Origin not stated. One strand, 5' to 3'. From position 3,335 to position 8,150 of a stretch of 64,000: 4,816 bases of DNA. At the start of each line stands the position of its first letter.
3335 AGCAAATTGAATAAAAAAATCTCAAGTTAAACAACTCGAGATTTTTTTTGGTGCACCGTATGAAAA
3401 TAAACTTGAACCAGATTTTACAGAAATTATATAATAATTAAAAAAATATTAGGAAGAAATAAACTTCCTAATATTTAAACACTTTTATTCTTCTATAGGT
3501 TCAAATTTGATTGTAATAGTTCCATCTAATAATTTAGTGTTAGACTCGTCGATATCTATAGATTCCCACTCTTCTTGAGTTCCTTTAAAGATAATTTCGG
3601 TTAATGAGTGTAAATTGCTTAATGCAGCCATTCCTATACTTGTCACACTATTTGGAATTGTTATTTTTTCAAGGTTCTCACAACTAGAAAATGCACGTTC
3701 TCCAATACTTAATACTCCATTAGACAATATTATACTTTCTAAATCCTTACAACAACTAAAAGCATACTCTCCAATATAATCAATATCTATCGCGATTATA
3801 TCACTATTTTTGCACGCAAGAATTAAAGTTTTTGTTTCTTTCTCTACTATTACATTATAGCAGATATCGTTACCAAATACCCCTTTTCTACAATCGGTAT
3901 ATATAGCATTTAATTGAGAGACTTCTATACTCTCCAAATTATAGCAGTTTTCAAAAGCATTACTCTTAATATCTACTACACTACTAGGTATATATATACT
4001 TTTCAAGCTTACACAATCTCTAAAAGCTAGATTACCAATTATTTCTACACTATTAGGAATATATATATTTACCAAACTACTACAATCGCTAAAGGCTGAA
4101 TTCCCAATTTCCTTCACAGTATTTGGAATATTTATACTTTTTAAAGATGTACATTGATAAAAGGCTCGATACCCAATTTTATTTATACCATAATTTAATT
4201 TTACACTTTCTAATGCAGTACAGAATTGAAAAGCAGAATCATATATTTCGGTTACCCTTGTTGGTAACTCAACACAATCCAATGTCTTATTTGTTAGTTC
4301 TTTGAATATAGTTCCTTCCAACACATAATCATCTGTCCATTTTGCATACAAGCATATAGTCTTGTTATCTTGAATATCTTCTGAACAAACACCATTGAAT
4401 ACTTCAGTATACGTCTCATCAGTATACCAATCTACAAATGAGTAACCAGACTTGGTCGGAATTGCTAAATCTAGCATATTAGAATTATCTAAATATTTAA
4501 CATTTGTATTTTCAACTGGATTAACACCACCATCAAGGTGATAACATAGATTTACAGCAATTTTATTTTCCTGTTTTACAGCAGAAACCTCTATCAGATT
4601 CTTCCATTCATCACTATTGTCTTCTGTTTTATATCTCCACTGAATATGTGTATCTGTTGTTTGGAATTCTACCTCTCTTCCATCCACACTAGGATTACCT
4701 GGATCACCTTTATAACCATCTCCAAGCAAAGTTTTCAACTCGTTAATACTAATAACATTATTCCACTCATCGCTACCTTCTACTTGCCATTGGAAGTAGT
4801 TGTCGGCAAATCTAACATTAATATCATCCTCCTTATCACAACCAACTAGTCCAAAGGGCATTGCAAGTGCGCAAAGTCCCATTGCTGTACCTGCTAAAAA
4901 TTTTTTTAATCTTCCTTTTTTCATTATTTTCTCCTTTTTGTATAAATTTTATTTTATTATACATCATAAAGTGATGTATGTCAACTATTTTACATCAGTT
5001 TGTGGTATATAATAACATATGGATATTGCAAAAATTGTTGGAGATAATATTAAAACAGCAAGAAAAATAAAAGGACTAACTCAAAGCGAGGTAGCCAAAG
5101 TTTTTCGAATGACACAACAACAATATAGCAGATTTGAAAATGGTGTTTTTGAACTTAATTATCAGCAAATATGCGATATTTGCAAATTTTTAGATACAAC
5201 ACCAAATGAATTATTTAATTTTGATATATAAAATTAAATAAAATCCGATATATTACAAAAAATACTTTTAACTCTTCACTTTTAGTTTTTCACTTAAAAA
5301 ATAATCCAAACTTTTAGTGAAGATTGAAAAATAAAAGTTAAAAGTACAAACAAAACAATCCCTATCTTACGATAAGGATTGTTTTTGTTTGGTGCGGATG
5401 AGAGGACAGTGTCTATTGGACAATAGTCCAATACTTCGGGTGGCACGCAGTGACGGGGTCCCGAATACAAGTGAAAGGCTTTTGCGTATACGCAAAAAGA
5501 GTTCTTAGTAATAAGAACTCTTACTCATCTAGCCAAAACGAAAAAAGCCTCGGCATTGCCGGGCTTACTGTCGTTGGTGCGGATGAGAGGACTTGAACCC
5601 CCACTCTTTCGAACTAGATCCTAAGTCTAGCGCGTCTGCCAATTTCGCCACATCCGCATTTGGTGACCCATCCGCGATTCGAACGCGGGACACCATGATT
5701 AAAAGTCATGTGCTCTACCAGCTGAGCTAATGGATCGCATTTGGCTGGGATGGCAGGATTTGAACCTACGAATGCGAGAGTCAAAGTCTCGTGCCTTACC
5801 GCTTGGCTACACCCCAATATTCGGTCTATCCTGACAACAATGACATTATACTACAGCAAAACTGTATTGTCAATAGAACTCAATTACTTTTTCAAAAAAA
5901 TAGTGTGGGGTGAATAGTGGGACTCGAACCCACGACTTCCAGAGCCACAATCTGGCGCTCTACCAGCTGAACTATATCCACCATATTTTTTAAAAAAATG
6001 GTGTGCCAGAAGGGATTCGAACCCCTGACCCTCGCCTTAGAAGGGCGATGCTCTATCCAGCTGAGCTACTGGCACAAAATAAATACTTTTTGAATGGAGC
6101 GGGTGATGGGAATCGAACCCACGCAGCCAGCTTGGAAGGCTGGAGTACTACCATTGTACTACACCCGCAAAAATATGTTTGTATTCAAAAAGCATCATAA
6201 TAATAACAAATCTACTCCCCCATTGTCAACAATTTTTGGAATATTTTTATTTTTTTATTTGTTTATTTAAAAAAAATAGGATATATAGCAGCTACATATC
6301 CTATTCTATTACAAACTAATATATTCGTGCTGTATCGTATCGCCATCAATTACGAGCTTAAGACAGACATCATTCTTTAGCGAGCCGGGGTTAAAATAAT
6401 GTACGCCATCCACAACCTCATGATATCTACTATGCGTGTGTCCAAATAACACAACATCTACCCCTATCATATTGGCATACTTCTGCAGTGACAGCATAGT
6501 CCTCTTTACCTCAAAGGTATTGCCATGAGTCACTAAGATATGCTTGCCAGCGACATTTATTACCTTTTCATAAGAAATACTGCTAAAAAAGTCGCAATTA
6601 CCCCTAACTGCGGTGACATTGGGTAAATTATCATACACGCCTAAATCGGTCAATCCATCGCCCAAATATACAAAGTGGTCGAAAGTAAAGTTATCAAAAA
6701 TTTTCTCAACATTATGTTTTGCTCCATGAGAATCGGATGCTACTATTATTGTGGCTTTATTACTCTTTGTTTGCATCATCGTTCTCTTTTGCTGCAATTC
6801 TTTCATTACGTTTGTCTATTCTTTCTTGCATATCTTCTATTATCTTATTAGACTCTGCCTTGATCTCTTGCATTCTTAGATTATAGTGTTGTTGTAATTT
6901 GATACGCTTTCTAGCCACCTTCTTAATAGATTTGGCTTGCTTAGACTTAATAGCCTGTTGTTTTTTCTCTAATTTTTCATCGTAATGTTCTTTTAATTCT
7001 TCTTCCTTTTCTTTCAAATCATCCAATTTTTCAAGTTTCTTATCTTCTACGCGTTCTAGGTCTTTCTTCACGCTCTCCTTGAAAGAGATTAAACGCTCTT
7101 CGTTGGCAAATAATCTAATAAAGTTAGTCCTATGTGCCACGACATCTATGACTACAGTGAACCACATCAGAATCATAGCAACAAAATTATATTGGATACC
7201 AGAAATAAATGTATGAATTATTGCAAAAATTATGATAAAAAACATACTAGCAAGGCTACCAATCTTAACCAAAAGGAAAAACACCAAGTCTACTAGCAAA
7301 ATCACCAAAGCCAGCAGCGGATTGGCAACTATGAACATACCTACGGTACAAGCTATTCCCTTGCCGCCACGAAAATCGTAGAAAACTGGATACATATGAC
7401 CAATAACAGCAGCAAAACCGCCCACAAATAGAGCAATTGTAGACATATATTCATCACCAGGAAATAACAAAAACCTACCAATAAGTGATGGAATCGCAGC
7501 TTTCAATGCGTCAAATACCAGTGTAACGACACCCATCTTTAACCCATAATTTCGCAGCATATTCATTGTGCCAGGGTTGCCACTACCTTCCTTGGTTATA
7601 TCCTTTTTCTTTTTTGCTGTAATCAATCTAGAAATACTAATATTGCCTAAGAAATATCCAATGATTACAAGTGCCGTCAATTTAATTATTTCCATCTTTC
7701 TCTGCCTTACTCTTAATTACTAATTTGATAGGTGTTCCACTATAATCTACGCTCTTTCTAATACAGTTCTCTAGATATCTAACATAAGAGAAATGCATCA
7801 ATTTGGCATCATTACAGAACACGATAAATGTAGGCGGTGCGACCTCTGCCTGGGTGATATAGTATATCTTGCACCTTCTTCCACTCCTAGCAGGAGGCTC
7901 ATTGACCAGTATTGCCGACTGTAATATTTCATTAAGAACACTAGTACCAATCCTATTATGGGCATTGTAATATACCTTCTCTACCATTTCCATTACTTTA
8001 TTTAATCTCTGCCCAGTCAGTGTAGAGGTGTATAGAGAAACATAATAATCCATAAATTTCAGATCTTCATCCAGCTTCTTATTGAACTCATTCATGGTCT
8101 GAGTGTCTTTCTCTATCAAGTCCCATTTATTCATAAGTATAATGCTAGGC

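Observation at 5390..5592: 18-nt perfect direct repeat of the tRNA-Leu 3' end brackets a 167-bp non-coding insert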

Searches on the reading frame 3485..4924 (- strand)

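Call 18: search_protein_families(library=pfam, proteins=[window:3485-4924:-], max_evalue=0.01)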
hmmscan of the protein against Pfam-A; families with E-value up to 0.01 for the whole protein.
window:3485-4924:- (479 aa): 3 families
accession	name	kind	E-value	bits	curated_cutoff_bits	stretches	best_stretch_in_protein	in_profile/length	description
PF13306.12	LRR_5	-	6.1e-52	175.3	27.7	2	212-331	10-127/127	BspA type Leucine rich repeat region (6 copies)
PF13855.12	LRR_8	-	2e-11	43.9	27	0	401-444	10-54/61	Leucine rich repeat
PF09479.16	Flg_new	-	1.1e-09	38.7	27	1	128-195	5-65/65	Listeria-Bacteroides repeat domain (List_Bact_rpt)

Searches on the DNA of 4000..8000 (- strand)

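Call 5: search_rna_families(source=window, start=4000, end=8000, threshold=evalue, max_evalue=1, show_alignments=3)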
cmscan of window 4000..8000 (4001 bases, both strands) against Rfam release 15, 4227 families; matches with E-value up to 1: 9.
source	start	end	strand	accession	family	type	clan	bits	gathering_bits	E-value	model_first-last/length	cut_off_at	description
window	6098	6168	-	RF00005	tRNA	Gene; tRNA;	CL00001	71.4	29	7.9e-15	1-71/71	no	tRNA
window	6002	6075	-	RF00005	tRNA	Gene; tRNA;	CL00001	70.6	29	1.3e-14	1-71/71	no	tRNA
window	5664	5736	-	RF00005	tRNA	Gene; tRNA;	CL00001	66.6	29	1.7e-13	1-71/71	no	tRNA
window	5909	5981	-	RF00005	tRNA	Gene; tRNA;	CL00001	65.1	29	4.4e-13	1-71/71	no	tRNA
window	5745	5816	-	RF00005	tRNA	Gene; tRNA;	CL00001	64.2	29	7.8e-13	1-71/71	no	tRNA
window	5578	5657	-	RF00005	tRNA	Gene; tRNA;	CL00001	56.3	29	1.2e-10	1-71/71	no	tRNA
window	5356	5422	-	RF01393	isrJ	Gene; sRNA;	-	22.3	37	0.59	1-75/75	no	isrJ Hfq binding RNA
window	5908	5981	+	RF04354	Plastid-ycf2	Cis-reg;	-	20.9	65.7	0.67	1-75/75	no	Plastid-ycf2 5UTR RNA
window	6050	6123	-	RF02553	YrlA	Gene; sRNA;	-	20.7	69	0.56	30-81/114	no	Y RNA-like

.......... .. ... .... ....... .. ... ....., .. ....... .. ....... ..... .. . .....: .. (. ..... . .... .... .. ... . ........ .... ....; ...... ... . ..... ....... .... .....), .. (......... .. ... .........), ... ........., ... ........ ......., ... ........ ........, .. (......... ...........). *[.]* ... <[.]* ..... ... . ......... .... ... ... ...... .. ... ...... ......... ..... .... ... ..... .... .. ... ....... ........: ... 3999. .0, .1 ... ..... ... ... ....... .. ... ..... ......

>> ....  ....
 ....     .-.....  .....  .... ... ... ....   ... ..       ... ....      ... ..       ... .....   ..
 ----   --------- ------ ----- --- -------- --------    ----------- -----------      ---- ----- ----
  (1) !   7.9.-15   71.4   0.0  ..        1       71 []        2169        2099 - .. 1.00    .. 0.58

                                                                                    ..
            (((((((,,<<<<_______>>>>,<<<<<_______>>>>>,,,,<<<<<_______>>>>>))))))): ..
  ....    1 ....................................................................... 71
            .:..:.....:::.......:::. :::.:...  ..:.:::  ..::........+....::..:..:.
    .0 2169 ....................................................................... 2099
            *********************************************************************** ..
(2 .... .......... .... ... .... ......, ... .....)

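Call 61: search_rna_families(sources=[L002, L003, L010], threshold=evalue, max_evalue=5)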
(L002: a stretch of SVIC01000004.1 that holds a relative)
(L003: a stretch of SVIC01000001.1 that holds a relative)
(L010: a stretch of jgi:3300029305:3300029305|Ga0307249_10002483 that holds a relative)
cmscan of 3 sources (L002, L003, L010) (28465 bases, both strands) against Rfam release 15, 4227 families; matches with E-value up to 5: 20.
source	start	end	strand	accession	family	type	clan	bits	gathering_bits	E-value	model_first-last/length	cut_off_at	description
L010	6591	6661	+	RF00005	tRNA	Gene; tRNA;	CL00001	71.4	29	5.6e-14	1-71/71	no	tRNA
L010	6686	6759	+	RF00005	tRNA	Gene; tRNA;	CL00001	70.6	29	9.5e-14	1-71/71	no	tRNA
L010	7029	7101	+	RF00005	tRNA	Gene; tRNA;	CL00001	66.6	29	1.2e-12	1-71/71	no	tRNA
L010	6781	6853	+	RF00005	tRNA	Gene; tRNA;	CL00001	65.1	29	3.1e-12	1-71/71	no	tRNA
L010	6949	7020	+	RF00005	tRNA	Gene; tRNA;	CL00001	64.2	29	5.6e-12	1-71/71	no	tRNA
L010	7114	7193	+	RF00005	tRNA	Gene; tRNA;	CL00001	56.3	29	8.4e-10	1-71/71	no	tRNA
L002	2671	2751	+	RF00005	tRNA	Gene; tRNA;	CL00001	55.2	29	1.6e-09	1-71/71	no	tRNA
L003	5319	5405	-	RF00005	tRNA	Gene; tRNA;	CL00001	53.1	29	6.3e-09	1-71/71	no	tRNA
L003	5319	5370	+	RF04351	Plastid-psbl-rps4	Cis-reg;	-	45.7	68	7.2e-07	1-53/53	no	Plastid-psbl-rps4 3UTR RNA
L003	6594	6678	+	RF00005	tRNA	Gene; tRNA;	CL00001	44.8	29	1.2e-06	1-71/71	no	tRNA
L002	4280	4346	-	RF02095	mir-2985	Gene; miRNA;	-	31.4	68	0.008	1-71/71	no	mir-2985 microRNA precursor family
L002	4262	4358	-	RF00834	mir-268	Gene; miRNA;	-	26.6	47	0.5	1-89/89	no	mir-268 microRNA precursor family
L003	6635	6678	-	RF04351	Plastid-psbl-rps4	Cis-reg;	-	25.5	68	0.21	1-53/53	no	Plastid-psbl-rps4 3UTR RNA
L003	6585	6729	+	RF02223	sX4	Gene; sRNA;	-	24.7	70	0.19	1-167/167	no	Proteobacterial sRNA sX4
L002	6198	6320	-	RF00558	L20_leader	Cis-reg; leader;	-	23.4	58.7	1.4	1-127/127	no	Ribosomal protein L20 leader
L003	6659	6733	+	RF01910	mir-511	Gene; miRNA;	CL00140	22.6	80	1.6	1-81/81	no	mir-511 microRNA precursor family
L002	7384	7459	+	RF02621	BSnc120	Gene; sRNA;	-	22.1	114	0.86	1-88/88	no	Brucella sRNA 120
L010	3943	4004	+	RF01168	SNORD126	Gene; snRNA; snoRNA; CD-box;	-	21.5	55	4.3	1-77/77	no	Small nucleolar RNA SNORD126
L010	6781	6854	-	RF04354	Plastid-ycf2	Cis-reg;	-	20.9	65.7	4.7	1-75/75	no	Plastid-ycf2 5UTR RNA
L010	6636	6711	+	RF02553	YrlA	Gene; sRNA;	-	20.6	69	4.4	30-81/114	no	Y RNA-like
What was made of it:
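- On Independent small RNA gene / known RNA family: There is no Rfam match at E <= 1 to 5 (calls 5, 61).
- There is no Rfam family (calls 5, 61).
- Tried and rejected: Rfam: permissive scans of the window region and of L002, L003 and L010 returned only tRNAs and noise (calls 5, 61).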

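Call 75: search_dna_similar(query=window:5390-5574:-, collection=phages, mode=distant, max_evalue=0.01, max_rows=10)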
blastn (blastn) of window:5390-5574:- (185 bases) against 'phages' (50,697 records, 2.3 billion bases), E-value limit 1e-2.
No match.

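Call 76: search_dna_similar(query=window:5390-5574:-, collection=plasmids, mode=distant, max_evalue=0.01, max_rows=10)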
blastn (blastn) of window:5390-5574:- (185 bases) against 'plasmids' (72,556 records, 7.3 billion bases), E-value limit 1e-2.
No match.
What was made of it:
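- Tried and rejected: Phage and plasmid BLAST: no match (calls 75, 76).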

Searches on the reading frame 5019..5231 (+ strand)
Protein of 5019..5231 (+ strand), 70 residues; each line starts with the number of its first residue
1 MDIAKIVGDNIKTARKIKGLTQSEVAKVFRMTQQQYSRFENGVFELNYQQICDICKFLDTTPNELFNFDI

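Call 18: search_protein_families(library=pfam, proteins=[window:5019-5231:+], max_evalue=0.01)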
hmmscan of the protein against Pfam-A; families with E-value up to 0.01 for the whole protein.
window:5019-5231:+ (70 aa): 6 families
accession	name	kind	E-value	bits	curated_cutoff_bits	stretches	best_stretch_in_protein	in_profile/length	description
PF01381.28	HTH_3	-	1.4e-11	44.7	23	1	11-65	1-55/55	Helix-turn-helix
PF12844.13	HTH_19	-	1.7e-09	37.9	30.2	1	8-67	1-60/64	Helix-turn-helix domain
PF13560.12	HTH_31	-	1.3e-06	29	27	1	8-64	3-60/64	Helix-turn-helix domain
PF13443.12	HTH_26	-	8.6e-06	26.4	22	1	14-68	5-60/63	Cro/C1-type HTH DNA-binding domain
PF15731.11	MqsA_antitoxin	-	3.3e-05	24.4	30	1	6-64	69-126/131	Antitoxin component of bacterial toxin-antitoxin system, MqsA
PF13744.12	HTH_37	-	0.0098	16.1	27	0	11-45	23-57/80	Helix-turn-helix domain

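Call 66: search_protein_families(library=phrogs, proteins=[window:5019-5231:+], max_evalue=0.001)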
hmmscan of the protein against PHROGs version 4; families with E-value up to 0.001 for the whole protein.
window:5019-5231:+ (70 aa): 16 families
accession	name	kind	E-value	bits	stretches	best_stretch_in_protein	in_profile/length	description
phrog_3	-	transcription regulation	1.1e-12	49.5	1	4-68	86-148/430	transcriptional repressor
phrog_8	-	transcription regulation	1.5e-12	48.7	1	2-67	72-137/346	transcriptional regulator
phrog_2439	-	transcription regulation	2.9e-09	37.3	1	2-63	3-64/367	transcriptional regulator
phrog_2967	-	transcription regulation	3.8e-08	34.2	1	4-68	8-72/225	transcriptional regulator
phrog_4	-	transcription regulation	1.2e-07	32.1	1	5-67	131-193/400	transcriptional repressor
phrog_4836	-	transcription regulation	4.2e-06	27.5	1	5-45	74-114/194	CII-like regulator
phrog_38027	-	transcription regulation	1.4e-05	26.2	1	9-67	71-129/143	transcriptional repressor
phrog_7950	-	transcription regulation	1.7e-05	25.8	1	9-41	10-42/68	transcriptional repressor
phrog_4583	-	transcription regulation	7.4e-05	23.7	1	3-66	7-70/81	transcriptional repressor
phrog_7396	-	unknown function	8.3e-05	23.3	1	4-58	13-70/227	-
phrog_1373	-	transcription regulation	9.4e-05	23.4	1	7-46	64-103/166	transcriptional regulator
phrog_7241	-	transcription regulation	0.00014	22.9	1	6-66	60-121/122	transcriptional regulator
phrog_955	-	DNA, RNA and nucleotide metabolism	0.00027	21.7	1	5-45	23-63/142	HTH DNA binding protein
phrog_9908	-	DNA, RNA and nucleotide metabolism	0.00061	20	1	8-61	15-68/282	DNA binding protein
phrog_27318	-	unknown function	0.00068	20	1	5-64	3-61/289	-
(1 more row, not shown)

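Call 90: find_encoding_contigs(protein=window:5019-5231:+, flank=3000, max_places=6)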
Protein window:5019-5231:+ (70 aa): no gene with exactly this product is on record in the collection.
